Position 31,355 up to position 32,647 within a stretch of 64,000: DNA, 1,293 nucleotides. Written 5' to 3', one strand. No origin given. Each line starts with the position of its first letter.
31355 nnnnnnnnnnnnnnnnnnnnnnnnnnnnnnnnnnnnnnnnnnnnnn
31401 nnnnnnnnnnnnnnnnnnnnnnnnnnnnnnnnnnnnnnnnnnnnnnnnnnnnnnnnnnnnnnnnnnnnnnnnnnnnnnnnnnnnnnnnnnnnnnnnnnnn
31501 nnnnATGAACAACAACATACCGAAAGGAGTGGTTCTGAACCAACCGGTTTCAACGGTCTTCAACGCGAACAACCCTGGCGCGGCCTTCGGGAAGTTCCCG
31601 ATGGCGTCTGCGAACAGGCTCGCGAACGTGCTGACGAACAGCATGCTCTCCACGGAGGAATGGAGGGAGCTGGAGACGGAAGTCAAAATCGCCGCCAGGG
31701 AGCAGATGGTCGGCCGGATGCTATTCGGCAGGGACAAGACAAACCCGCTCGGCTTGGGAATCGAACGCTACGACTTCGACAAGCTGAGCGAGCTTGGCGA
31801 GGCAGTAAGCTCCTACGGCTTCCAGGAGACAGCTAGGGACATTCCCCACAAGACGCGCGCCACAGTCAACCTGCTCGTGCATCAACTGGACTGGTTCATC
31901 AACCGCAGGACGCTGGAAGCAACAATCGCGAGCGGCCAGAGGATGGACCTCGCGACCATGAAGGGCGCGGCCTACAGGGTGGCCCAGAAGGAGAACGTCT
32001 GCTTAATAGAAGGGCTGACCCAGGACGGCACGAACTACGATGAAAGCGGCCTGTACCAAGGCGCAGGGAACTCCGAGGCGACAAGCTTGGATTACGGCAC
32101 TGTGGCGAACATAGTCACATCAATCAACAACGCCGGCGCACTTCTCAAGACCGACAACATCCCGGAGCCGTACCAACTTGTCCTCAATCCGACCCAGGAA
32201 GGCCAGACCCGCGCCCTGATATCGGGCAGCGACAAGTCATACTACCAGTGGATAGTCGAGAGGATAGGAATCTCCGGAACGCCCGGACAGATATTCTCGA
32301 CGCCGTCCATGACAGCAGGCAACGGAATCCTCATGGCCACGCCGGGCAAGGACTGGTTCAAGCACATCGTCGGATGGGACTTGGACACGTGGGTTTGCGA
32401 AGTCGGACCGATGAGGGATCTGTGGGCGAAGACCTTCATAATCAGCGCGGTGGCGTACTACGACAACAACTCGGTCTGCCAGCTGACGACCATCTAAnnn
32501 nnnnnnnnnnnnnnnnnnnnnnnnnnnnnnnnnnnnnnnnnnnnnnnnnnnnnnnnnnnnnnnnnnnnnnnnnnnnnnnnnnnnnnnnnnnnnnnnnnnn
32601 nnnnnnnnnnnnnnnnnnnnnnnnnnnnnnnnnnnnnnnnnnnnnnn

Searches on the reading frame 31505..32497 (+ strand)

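Call 4: search_protein_families(library=pfam, proteins=[window:31505-32497:+], max_evalue=0.01)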
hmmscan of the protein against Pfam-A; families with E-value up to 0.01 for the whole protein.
window:31505-32497:+ (330 aa): 1 family
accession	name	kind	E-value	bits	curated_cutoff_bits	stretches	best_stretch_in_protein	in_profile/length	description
PF04454.18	Linocin_M18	-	5.7e-18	65.5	24.3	1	48-293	11-232/253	Encapsulating protein for peroxidase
